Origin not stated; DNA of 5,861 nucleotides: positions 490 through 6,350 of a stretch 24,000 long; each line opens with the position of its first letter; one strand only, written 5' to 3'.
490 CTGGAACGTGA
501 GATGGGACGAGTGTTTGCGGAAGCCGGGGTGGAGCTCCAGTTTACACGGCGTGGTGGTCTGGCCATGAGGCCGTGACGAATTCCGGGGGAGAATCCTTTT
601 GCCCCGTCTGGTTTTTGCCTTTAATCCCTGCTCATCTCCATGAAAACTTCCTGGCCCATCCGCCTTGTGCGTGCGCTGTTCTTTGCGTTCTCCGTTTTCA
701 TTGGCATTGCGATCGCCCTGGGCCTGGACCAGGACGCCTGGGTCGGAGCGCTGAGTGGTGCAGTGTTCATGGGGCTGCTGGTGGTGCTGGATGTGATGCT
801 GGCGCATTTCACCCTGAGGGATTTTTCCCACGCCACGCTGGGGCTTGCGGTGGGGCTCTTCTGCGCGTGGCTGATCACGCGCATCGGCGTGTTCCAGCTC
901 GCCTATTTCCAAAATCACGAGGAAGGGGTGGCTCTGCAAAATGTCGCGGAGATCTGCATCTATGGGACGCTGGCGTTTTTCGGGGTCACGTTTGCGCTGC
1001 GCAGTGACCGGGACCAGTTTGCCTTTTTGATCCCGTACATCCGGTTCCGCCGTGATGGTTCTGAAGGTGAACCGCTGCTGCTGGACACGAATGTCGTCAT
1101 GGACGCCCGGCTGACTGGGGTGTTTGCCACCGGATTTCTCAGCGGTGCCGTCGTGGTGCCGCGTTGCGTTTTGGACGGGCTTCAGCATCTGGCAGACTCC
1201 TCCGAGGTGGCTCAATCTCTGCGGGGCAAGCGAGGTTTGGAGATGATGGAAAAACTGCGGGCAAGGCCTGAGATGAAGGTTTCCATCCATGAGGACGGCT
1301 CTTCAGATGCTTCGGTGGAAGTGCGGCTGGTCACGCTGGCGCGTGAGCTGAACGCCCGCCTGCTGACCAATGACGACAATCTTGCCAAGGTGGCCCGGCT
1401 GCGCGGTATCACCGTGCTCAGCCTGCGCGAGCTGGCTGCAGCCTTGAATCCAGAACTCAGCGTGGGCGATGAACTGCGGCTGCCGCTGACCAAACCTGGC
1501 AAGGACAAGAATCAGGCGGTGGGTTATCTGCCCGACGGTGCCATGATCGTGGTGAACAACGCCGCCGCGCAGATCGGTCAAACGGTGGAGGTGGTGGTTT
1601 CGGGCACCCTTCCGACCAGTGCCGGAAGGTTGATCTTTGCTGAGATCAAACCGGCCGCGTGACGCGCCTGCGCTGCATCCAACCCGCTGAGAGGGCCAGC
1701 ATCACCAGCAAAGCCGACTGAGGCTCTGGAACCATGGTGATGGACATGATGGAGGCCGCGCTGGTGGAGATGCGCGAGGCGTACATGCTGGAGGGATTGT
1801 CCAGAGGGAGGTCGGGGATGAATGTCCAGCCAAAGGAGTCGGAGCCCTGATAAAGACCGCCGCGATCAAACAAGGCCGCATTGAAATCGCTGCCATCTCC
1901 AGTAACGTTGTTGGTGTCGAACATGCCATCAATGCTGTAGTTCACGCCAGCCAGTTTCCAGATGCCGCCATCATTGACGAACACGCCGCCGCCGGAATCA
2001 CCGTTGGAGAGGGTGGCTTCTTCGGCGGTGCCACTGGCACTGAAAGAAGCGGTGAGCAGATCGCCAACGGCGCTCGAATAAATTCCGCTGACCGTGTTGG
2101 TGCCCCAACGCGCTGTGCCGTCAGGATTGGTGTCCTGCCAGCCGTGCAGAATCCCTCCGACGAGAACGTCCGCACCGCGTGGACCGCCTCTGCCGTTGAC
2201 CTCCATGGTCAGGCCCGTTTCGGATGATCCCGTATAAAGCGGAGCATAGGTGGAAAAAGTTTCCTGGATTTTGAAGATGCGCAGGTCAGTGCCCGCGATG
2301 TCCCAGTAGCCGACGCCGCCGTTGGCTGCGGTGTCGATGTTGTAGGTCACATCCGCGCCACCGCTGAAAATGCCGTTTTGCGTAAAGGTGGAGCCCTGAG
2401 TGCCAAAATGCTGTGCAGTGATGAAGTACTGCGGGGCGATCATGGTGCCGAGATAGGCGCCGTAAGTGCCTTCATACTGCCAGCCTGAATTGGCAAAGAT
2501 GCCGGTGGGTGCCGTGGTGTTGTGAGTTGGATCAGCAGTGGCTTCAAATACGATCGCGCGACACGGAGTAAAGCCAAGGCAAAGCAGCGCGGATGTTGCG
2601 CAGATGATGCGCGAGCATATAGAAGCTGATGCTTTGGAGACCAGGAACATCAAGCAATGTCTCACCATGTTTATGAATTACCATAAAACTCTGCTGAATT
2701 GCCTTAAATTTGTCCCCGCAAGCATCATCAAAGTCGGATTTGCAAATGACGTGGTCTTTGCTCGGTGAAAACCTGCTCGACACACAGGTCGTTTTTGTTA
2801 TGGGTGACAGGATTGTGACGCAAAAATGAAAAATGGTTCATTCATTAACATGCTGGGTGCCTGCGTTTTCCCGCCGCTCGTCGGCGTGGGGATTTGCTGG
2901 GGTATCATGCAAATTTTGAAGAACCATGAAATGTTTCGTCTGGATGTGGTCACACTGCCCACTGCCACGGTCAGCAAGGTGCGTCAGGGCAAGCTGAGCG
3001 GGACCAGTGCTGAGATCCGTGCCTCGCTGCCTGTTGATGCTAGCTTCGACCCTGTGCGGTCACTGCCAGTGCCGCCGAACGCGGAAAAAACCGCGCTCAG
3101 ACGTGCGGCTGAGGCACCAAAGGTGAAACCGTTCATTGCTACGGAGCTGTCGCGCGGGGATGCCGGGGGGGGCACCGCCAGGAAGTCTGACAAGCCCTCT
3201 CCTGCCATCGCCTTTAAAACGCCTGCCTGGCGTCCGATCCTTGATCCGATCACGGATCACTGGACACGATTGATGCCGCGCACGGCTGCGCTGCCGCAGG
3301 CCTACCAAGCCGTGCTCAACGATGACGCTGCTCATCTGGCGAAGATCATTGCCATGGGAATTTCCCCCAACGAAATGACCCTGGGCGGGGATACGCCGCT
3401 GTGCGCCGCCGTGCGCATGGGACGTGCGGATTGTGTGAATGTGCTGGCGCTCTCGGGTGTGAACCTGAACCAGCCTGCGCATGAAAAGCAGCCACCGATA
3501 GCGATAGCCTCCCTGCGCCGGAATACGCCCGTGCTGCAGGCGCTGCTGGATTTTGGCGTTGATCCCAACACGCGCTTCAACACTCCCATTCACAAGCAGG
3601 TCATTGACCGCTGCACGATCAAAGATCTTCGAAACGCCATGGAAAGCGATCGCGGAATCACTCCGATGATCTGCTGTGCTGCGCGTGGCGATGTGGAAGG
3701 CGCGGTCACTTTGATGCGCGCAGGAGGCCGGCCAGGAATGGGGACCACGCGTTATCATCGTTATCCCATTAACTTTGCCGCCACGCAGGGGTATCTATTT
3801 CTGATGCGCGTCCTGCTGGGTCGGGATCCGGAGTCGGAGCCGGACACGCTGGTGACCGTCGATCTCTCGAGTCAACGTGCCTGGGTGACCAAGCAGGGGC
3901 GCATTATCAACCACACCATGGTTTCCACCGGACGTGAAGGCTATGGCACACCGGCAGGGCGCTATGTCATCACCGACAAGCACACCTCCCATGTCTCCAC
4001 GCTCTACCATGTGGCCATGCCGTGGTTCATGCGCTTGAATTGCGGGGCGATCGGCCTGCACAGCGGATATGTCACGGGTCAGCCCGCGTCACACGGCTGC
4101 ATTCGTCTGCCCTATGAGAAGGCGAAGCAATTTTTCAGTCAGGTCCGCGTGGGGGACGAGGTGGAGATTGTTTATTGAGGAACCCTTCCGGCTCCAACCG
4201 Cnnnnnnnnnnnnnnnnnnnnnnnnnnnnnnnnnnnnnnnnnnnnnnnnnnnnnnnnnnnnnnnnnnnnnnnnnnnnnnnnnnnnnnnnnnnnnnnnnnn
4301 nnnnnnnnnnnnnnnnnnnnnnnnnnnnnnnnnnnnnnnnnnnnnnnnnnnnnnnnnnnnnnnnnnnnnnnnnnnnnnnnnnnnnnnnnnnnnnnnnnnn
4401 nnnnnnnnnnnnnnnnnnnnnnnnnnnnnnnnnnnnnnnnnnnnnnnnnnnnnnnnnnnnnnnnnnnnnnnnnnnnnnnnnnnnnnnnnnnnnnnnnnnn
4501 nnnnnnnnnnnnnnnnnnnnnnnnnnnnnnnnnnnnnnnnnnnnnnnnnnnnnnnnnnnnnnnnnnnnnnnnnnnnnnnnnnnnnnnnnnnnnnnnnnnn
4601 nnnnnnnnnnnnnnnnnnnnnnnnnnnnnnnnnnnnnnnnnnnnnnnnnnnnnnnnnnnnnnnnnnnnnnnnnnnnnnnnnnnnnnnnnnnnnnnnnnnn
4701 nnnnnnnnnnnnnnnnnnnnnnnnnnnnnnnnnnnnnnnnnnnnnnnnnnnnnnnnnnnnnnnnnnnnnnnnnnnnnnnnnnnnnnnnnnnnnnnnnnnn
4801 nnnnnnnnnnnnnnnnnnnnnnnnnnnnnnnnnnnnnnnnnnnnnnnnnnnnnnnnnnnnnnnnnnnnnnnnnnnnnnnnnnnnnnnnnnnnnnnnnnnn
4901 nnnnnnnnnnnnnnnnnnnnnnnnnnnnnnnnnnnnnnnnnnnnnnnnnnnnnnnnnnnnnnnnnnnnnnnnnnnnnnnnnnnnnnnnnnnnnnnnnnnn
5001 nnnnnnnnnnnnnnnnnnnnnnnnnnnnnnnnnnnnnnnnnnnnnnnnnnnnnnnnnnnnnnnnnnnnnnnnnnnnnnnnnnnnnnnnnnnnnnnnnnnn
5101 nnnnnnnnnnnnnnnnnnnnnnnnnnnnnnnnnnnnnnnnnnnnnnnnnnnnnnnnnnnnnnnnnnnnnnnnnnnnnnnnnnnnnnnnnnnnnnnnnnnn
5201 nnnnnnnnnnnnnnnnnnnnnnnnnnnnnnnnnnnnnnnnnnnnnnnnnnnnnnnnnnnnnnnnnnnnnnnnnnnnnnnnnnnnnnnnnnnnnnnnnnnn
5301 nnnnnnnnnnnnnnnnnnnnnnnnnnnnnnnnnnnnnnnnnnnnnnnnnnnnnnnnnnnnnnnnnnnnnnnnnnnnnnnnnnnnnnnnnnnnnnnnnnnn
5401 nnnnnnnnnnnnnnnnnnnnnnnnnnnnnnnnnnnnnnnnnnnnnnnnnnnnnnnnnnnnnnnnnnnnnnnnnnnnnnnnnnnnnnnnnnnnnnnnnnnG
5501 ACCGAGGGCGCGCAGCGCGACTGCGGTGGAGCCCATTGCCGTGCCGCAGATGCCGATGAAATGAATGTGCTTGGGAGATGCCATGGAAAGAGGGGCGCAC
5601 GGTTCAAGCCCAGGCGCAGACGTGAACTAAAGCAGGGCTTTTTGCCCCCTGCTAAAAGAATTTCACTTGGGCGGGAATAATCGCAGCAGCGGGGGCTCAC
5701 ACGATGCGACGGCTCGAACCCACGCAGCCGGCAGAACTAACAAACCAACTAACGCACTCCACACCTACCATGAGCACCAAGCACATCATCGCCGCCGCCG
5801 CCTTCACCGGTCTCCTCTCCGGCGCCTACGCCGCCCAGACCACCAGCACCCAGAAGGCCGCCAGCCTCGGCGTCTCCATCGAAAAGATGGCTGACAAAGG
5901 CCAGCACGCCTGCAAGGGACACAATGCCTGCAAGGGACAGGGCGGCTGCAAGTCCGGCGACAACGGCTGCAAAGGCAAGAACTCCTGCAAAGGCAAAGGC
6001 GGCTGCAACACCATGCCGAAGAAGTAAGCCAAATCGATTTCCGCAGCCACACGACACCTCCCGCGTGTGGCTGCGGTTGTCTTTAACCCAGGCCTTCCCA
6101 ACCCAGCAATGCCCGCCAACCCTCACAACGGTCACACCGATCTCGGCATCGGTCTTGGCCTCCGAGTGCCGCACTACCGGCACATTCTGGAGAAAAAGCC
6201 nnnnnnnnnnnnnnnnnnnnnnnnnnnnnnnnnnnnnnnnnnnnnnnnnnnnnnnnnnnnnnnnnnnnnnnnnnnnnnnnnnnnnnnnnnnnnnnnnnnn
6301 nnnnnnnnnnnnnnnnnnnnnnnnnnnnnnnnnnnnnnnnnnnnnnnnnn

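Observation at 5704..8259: Methanobactin-related periplasmic RiPP metallophore cluster: Cys-repeat precursor + DUF692 + DUF2063 + DoxX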

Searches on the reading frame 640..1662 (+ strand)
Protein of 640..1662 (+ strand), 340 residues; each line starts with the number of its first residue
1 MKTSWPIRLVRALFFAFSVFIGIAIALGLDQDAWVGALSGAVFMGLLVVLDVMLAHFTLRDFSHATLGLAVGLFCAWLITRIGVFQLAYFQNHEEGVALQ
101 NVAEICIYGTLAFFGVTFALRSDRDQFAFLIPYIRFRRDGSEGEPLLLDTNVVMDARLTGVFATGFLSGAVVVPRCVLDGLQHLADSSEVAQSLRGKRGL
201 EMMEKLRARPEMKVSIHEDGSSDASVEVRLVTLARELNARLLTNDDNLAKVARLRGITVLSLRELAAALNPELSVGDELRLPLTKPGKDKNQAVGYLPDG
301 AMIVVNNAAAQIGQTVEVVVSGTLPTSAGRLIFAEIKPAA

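Call 61: search_protein_families(library=pfam, proteins=[window:640-1662:+], max_evalue=0.01)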
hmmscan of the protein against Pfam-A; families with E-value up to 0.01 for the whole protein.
window:640-1662:+ (340 aa): 3 families
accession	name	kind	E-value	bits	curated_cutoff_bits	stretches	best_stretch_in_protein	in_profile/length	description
PF01938.26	TRAM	-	0.00034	20.8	21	1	275-324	4-52/61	TRAM domain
PF18477.7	PIN_9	-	0.0013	19.4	26.3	1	170-264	30-115/116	PIN like domain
PF08745.17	PIN_5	-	0.0013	18.6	27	1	219-269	150-200/205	PINc domain ribonuclease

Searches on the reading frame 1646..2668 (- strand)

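Call 61: search_protein_families(library=pfam, proteins=[window:1646-2668:-], max_evalue=0.01)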
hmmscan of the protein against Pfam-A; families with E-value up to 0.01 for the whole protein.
window:1646-2668:- (340 aa): 1 family
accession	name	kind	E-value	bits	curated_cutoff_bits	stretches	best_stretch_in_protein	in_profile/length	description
PF00089.32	Trypsin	-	0.00069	19.9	20.6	1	74-253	29-205/220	Trypsin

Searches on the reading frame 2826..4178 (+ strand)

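Call 61: search_protein_families(library=pfam, proteins=[window:2826-4178:+], max_evalue=0.01)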
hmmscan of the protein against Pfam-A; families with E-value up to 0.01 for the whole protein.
window:2826-4178:+ (450 aa): 6 families
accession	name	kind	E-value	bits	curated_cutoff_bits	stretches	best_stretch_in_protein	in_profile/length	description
PF03734.19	YkuD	-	4.2e-19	70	23.4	1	341-448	2-146/146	L,D-transpeptidase catalytic domain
PF12796.13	Ank_2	-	6.6e-11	43.1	27.3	1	161-250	3-89/90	Ankyrin repeats (3 copies)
PF13637.12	Ank_4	-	1.1e-09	38.8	22.7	0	173-207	15-49/50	Ankyrin repeats (many copies)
PF00023.36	Ank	-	3e-09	37.1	21.1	1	188-216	2-30/33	Ankyrin repeat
PF13857.12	Ank_5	-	1.6e-06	28.8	27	0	212-250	7-45/56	Ankyrin repeats (many copies)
PF13606.12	Ank_3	-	2.9e-06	27.5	22.3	0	222-248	3-29/30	Ankyrin repeat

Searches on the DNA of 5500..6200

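Call 74: search_rna_families(source=window, start=5500, end=6200, threshold=evalue, max_evalue=1)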
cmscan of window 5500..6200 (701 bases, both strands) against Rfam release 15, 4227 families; matches with E-value up to 1: 0.
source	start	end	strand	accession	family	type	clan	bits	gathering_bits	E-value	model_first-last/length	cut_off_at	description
